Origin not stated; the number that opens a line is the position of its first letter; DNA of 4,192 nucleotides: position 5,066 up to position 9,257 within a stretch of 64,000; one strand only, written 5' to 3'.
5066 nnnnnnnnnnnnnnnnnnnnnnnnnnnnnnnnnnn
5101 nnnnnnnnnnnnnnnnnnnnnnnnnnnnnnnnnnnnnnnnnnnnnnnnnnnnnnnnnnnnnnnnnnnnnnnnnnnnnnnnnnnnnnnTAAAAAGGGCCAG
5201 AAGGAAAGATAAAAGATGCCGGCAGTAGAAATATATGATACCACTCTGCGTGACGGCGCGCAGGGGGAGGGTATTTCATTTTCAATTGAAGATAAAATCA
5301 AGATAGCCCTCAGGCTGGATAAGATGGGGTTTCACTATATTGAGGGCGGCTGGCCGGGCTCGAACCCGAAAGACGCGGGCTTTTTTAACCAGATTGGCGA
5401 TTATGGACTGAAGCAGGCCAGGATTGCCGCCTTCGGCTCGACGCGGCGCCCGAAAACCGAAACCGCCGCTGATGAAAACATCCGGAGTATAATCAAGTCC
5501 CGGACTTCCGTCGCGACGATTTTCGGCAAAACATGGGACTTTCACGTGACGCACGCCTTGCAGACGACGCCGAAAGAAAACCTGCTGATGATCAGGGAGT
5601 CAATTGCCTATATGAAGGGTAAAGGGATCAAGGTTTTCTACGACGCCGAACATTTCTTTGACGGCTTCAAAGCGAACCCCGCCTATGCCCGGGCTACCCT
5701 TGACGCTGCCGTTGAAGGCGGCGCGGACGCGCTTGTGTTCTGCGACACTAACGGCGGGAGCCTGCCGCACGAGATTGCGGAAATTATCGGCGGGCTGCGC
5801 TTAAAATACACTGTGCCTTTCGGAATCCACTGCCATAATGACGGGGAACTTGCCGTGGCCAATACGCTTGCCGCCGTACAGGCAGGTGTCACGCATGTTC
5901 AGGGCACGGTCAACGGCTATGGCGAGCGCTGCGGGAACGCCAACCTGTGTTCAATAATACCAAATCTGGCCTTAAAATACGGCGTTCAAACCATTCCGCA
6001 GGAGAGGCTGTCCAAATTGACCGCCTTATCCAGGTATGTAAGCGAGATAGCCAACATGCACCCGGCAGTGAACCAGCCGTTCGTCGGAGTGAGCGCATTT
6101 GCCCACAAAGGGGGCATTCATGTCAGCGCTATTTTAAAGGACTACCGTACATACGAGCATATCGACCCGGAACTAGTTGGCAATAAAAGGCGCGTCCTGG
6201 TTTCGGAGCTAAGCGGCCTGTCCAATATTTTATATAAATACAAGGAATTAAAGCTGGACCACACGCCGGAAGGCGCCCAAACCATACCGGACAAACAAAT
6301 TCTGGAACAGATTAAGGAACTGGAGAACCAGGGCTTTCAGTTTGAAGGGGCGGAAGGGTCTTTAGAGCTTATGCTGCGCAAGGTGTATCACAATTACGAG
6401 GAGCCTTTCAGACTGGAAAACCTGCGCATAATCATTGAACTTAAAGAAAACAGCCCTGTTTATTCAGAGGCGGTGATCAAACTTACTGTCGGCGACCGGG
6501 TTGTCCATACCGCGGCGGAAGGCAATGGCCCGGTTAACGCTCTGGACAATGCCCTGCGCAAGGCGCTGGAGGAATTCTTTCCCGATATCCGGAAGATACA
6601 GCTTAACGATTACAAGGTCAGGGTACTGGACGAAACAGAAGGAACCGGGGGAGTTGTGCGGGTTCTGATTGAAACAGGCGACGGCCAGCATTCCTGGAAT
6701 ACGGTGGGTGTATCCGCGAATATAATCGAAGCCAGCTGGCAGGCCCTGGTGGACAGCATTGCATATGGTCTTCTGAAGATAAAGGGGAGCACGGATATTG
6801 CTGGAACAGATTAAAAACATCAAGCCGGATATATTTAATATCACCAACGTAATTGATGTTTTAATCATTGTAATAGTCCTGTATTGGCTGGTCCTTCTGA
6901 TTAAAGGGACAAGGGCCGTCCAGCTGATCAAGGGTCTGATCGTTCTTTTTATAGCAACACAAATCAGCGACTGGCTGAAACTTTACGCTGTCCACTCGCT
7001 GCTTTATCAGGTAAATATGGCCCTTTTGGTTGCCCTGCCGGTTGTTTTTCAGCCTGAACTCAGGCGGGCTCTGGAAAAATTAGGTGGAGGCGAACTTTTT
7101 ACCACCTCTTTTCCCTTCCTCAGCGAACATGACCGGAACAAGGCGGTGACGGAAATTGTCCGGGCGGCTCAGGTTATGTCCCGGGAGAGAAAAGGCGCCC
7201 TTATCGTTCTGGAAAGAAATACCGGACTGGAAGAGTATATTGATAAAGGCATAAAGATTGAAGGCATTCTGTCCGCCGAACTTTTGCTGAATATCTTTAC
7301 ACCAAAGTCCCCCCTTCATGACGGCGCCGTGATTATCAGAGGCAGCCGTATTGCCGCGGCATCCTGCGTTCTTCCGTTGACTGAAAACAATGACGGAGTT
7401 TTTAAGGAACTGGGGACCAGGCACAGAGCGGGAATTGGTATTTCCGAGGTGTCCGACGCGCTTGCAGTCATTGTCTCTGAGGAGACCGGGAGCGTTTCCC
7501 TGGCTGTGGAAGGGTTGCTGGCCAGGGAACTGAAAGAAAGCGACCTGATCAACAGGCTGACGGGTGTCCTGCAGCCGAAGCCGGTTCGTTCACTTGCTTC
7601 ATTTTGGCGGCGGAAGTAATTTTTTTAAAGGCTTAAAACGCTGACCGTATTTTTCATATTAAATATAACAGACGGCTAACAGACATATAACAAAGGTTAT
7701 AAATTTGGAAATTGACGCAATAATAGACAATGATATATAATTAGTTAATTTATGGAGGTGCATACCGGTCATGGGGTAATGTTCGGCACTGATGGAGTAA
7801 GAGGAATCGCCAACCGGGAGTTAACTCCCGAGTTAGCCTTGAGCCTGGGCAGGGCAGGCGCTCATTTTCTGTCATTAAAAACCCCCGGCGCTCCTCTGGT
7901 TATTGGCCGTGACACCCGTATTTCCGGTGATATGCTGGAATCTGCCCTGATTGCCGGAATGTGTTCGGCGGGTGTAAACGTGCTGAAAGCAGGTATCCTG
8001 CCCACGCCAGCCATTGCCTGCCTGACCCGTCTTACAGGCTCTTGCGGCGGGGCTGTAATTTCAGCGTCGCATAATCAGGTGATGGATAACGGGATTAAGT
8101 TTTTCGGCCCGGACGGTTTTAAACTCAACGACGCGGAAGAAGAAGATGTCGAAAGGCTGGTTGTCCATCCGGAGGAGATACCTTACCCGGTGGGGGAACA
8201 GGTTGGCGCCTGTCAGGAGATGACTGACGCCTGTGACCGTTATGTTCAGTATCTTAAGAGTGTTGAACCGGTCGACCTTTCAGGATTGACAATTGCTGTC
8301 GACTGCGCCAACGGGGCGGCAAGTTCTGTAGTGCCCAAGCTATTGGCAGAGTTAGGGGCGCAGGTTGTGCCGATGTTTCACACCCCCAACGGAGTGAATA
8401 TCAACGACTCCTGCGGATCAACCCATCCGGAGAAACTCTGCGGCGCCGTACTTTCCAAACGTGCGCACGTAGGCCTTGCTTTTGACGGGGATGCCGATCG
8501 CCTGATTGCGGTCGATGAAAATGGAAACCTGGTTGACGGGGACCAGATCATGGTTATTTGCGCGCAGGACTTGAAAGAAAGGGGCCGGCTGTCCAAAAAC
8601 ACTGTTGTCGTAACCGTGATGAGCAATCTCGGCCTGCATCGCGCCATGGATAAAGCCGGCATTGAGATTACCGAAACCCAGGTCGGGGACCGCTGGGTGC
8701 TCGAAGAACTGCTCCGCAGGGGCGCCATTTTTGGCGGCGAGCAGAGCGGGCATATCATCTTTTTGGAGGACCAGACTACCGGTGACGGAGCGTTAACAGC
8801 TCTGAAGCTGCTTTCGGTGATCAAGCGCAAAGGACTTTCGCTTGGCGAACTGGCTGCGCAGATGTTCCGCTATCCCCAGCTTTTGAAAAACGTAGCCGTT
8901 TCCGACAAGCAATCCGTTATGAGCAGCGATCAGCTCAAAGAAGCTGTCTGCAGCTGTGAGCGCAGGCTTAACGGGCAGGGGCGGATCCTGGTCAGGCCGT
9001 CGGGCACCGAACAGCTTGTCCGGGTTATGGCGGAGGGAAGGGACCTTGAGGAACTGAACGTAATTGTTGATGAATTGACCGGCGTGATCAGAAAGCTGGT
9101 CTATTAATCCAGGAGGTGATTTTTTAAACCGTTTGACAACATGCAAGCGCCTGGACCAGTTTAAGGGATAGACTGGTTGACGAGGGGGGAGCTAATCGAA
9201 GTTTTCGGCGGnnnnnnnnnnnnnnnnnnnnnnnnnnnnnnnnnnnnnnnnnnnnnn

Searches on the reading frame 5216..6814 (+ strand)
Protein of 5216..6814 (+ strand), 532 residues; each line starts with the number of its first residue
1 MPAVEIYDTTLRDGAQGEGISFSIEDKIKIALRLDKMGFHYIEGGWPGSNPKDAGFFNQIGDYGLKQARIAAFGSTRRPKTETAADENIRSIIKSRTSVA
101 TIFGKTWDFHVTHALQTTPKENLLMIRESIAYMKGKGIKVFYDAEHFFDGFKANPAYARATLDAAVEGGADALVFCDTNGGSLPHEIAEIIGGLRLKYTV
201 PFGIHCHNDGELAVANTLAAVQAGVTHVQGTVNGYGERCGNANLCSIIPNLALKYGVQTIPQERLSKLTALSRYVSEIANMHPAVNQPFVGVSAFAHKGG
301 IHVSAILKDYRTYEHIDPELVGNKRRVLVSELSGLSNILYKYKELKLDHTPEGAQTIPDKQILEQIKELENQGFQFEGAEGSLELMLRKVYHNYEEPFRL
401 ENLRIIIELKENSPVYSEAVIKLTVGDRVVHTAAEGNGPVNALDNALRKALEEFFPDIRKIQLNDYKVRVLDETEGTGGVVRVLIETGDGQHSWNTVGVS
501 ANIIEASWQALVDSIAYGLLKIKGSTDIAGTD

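Call 80: search_protein_families(library=pfam, proteins=[window:5216-6814:+], max_evalue=0.00001)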
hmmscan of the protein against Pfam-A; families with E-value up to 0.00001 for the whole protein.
window:5216-6814:+ (532 aa): 3 families
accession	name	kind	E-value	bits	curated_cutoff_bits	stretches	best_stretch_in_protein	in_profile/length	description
PF00682.25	HMGL-like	-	6.7e-46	157.2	29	1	4-272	2-257/260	HMGL-like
PF08502.15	LeuA_dimer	-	8.7e-30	103.8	24.9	1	379-517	3-129/131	LeuA allosteric (dimerisation) domain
PF22617.1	HCS_D2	-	9.8e-16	58.4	27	1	290-369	2-77/82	Homocitrate synthase post-HMGL domain-like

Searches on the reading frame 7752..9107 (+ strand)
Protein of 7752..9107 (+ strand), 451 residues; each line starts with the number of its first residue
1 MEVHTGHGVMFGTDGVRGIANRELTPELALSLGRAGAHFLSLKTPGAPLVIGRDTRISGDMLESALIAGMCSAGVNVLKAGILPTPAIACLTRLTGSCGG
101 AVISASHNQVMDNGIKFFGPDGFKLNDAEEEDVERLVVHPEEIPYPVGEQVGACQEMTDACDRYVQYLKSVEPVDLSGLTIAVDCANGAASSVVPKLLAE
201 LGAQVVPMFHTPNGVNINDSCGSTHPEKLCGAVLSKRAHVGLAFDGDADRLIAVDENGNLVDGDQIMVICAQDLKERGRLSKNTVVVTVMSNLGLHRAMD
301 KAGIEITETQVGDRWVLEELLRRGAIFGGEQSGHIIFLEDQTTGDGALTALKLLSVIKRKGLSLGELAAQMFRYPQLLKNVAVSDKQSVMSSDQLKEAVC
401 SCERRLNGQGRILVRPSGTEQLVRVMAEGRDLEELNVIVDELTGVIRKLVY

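Call 80: search_protein_families(library=pfam, proteins=[window:7752-9107:+], max_evalue=0.00001)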
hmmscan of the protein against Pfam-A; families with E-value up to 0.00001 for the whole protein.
window:7752-9107:+ (451 aa): 4 families
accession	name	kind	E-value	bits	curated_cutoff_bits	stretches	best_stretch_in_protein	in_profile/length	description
PF02878.22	PGM_PMM_I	-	2e-38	131.6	22.5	1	10-137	3-131/138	Phosphoglucomutase/phosphomannomutase, alpha/beta/alpha domain I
PF02880.22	PGM_PMM_III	-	1.1e-37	129.2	20.7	1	262-372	1-112/115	Phosphoglucomutase/phosphomannomutase, alpha/beta/alpha domain III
PF02879.22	PGM_PMM_II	-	3.6e-16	60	29.3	1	164-258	3-103/103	Phosphoglucomutase/phosphomannomutase, alpha/beta/alpha domain II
PF00408.26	PGM_PMM_IV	-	1.2e-15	57.8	23.1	1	378-442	1-65/68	Phosphoglucomutase/phosphomannomutase, C-terminal domain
